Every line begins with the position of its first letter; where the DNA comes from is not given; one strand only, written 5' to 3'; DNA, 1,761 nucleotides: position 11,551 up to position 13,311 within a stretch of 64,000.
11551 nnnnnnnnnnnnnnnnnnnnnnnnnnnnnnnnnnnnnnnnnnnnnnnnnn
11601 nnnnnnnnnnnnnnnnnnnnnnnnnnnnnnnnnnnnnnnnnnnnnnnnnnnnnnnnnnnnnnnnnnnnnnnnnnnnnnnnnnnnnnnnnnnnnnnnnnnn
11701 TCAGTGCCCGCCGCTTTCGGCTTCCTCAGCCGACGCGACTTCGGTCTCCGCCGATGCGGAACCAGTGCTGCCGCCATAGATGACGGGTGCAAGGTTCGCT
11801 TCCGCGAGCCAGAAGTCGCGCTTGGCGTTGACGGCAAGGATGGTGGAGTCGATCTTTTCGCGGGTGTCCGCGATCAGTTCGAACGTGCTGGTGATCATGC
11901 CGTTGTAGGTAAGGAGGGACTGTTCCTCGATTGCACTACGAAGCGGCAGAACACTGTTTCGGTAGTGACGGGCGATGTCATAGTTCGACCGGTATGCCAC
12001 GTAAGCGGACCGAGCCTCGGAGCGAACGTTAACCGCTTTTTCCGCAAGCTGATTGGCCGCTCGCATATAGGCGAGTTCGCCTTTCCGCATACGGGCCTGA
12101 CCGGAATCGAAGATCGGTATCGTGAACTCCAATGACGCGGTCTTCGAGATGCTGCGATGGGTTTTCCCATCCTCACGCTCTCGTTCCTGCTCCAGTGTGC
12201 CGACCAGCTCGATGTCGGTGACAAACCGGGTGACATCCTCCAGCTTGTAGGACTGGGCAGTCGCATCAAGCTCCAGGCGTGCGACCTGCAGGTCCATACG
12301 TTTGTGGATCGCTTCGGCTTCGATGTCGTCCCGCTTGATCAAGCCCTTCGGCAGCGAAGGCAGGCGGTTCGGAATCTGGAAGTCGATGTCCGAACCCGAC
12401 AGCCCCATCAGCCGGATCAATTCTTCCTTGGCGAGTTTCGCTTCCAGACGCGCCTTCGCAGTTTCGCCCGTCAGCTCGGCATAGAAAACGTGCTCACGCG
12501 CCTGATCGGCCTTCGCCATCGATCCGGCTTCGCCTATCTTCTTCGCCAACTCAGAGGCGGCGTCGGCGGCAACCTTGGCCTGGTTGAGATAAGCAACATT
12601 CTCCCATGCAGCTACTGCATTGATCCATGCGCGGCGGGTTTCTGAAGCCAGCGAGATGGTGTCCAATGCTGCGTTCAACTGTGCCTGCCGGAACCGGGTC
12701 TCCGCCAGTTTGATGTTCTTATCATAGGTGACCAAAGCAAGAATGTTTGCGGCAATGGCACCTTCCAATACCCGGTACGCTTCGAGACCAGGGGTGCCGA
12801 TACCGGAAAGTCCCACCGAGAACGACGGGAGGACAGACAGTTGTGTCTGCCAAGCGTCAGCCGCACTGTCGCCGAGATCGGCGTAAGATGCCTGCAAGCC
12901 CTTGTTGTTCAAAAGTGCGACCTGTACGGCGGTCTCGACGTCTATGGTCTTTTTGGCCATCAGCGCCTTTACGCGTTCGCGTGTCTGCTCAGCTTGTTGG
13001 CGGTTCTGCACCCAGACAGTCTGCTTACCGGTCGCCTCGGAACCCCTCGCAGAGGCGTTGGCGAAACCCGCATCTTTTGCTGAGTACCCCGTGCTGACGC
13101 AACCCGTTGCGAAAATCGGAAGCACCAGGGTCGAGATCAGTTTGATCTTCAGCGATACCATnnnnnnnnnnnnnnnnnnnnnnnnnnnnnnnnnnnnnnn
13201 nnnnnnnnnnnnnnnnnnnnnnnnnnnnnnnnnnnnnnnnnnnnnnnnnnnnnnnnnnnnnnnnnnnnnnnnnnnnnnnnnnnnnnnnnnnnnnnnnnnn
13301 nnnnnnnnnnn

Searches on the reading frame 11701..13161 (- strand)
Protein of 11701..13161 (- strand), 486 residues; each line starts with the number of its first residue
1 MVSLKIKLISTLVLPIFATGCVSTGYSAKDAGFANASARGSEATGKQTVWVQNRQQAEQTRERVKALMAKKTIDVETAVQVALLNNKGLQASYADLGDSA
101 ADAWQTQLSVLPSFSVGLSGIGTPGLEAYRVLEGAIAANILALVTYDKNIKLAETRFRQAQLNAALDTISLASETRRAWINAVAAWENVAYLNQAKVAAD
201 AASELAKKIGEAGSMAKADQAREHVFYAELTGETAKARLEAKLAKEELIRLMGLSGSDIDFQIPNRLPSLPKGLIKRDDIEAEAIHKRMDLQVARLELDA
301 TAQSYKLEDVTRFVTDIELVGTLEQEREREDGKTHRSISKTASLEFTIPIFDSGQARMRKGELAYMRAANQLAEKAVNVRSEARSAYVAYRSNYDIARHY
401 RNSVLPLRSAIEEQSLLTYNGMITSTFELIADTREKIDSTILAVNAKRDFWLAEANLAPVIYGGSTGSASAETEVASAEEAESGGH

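Call 25: search_protein_families(library=pfam, proteins=[window:11701-13161:-], max_evalue=0.01)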
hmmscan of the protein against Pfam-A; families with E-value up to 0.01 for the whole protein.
window:11701-13161:- (486 aa): 1 family
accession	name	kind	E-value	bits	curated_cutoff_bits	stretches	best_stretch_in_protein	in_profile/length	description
PF02321.23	OEP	-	1.4e-17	64.6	22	2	279-458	3-183/187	Outer membrane efflux protein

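Call 26: search_protein_families(library=ncbifam, proteins=[window:11701-13161:-], max_evalue=0.01)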
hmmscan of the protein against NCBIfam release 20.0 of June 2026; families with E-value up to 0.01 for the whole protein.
window:11701-13161:- (486 aa): 1 family
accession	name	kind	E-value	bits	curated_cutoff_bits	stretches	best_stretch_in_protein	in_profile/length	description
TIGR01844.1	type_I_sec_TolC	subfamily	5.9e-11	42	225.15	1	149-412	90-349/414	TolC family outer membrane protein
